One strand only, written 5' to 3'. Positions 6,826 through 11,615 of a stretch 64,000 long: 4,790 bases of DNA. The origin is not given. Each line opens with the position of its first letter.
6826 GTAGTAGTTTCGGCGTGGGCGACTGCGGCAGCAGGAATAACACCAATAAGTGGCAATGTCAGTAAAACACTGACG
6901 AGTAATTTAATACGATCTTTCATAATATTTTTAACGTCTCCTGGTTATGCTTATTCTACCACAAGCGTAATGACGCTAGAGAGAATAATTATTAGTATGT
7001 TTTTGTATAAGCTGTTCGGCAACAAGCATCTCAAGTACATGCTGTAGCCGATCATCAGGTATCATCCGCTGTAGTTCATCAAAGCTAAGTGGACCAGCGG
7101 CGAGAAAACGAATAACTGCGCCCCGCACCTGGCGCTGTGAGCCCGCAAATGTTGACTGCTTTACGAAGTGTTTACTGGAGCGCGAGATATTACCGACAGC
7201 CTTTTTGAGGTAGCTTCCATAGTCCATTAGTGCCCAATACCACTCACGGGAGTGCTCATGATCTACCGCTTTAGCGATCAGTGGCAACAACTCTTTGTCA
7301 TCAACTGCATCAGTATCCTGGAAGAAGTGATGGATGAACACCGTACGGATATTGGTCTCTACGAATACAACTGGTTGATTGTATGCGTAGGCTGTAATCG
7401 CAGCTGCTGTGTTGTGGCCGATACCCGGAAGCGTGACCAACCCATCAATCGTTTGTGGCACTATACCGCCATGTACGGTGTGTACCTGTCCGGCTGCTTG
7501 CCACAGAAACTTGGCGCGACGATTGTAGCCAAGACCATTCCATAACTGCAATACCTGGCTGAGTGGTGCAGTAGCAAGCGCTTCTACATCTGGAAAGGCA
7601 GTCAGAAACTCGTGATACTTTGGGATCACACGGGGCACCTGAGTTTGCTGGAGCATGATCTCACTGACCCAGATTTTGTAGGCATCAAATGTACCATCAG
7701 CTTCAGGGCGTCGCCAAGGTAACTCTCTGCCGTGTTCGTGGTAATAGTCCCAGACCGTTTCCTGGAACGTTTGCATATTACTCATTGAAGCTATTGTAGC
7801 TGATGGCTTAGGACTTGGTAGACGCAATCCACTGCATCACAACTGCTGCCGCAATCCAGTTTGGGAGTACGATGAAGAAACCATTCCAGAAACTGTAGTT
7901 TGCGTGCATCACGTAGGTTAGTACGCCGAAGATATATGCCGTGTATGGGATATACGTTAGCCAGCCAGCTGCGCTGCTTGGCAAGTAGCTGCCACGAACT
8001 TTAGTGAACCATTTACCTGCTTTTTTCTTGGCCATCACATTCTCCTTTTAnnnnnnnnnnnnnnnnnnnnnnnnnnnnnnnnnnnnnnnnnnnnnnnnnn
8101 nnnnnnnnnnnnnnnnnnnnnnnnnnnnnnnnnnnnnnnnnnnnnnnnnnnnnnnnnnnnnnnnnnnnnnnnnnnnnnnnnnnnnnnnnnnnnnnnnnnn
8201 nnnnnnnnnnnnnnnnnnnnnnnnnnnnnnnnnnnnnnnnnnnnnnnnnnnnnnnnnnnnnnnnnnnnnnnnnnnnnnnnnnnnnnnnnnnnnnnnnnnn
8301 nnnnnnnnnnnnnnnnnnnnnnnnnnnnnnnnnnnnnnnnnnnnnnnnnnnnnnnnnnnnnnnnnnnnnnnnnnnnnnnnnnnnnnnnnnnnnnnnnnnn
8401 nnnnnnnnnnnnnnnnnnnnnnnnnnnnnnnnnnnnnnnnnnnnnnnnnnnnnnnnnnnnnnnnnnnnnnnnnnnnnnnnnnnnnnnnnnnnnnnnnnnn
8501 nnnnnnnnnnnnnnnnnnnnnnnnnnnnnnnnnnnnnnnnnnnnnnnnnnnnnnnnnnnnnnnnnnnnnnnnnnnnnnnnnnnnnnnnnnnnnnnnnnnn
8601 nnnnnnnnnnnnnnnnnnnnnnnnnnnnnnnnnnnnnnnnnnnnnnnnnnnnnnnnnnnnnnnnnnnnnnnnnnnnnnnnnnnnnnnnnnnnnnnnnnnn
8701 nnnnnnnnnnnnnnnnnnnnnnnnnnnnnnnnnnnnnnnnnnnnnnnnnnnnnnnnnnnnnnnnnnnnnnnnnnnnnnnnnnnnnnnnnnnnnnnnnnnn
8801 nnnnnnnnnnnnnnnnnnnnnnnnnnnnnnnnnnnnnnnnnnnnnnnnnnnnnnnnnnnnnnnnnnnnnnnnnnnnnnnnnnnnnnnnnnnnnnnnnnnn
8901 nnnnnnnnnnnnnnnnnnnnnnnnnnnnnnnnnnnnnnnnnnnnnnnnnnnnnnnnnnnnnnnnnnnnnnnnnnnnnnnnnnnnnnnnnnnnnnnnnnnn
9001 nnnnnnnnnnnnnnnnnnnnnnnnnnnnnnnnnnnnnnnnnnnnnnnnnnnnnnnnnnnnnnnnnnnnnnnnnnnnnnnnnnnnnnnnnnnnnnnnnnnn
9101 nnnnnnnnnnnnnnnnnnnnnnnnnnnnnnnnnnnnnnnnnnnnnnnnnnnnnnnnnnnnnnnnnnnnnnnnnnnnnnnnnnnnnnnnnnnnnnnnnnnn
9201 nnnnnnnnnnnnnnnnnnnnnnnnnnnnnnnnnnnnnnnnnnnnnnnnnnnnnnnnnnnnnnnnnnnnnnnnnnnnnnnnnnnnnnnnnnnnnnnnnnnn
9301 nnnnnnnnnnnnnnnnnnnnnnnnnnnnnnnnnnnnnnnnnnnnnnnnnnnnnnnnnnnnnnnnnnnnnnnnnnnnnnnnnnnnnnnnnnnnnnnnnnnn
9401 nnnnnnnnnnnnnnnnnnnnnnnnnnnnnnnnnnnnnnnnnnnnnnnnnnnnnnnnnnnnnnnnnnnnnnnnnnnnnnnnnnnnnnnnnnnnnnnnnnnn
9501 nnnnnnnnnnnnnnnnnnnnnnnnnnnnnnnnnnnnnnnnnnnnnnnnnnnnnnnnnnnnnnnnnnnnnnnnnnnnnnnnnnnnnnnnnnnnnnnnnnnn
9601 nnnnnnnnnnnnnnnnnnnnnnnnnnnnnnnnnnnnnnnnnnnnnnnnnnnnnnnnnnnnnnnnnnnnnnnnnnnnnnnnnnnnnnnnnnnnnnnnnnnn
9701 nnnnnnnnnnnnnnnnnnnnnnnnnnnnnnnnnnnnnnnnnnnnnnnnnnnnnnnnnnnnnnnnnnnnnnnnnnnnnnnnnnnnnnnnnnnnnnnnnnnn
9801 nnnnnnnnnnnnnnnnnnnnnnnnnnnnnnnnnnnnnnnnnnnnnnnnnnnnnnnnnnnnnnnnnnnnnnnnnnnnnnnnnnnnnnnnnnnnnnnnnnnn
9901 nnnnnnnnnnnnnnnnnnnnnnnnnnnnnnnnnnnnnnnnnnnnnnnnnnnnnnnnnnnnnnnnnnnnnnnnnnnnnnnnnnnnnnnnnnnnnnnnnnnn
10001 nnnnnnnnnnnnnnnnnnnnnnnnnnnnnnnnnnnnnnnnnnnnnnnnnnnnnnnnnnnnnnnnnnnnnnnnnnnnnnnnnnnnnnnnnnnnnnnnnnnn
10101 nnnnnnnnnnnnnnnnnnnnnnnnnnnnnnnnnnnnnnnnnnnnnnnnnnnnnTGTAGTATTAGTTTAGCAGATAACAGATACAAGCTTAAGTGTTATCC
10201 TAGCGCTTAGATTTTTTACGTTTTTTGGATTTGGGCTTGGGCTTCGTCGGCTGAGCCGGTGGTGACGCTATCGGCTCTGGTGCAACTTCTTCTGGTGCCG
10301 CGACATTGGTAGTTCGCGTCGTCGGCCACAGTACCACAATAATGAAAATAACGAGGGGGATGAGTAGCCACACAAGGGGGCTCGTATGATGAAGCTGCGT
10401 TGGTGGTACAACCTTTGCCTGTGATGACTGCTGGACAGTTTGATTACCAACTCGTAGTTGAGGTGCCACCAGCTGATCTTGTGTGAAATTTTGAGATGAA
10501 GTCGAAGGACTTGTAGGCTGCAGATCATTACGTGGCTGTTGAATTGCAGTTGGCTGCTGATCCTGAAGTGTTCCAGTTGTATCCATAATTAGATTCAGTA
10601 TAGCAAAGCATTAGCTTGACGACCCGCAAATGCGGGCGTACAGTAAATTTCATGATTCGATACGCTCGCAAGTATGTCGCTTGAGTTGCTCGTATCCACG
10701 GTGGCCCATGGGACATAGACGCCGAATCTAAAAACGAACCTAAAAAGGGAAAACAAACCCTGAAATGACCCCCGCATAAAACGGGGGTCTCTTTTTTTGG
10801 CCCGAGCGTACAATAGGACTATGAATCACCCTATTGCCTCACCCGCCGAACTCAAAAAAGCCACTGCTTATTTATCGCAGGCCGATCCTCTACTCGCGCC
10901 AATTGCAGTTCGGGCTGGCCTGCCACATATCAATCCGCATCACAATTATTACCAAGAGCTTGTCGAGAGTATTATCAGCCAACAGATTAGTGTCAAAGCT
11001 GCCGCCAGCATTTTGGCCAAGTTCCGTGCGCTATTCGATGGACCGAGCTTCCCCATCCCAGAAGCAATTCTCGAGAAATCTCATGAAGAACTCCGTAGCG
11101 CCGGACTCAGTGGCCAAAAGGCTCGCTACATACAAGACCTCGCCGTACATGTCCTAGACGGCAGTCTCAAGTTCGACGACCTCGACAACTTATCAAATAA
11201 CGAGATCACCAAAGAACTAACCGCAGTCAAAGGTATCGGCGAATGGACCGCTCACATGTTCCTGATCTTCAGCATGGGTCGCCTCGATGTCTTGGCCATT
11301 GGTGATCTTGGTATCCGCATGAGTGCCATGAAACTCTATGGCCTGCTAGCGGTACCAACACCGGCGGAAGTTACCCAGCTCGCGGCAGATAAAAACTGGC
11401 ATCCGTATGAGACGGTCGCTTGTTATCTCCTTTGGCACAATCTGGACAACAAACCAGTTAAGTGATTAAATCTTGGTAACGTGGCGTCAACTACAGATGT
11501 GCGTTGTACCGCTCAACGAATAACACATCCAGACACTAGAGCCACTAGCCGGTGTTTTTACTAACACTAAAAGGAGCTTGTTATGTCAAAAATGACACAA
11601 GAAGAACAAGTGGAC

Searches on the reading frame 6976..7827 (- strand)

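Call 44: search_protein_families(library=pfam, proteins=[window:6976-7827:-], max_evalue=0.0001)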
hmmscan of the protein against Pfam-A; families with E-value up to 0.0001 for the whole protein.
window:6976-7827:- (283 aa): 2 families
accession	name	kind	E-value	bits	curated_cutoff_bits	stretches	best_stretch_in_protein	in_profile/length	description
PF00730.31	HhH-GPD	-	6.4e-16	59.1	26.2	1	54-173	1-92/108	HhH-GPD superfamily base excision DNA repair protein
PF00633.29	HHH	-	3.5e-05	23.9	24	1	119-147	2-30/30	Helix-hairpin-helix motif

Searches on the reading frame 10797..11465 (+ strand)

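Call 44: search_protein_families(library=pfam, proteins=[window:10797-11465:+], max_evalue=0.0001)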
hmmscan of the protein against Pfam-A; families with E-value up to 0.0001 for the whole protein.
window:10797-11465:+ (222 aa): 1 family
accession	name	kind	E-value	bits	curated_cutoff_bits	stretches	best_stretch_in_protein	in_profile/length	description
PF00730.31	HhH-GPD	-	5.7e-18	65.7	26.2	1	56-196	1-102/108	HhH-GPD superfamily base excision DNA repair protein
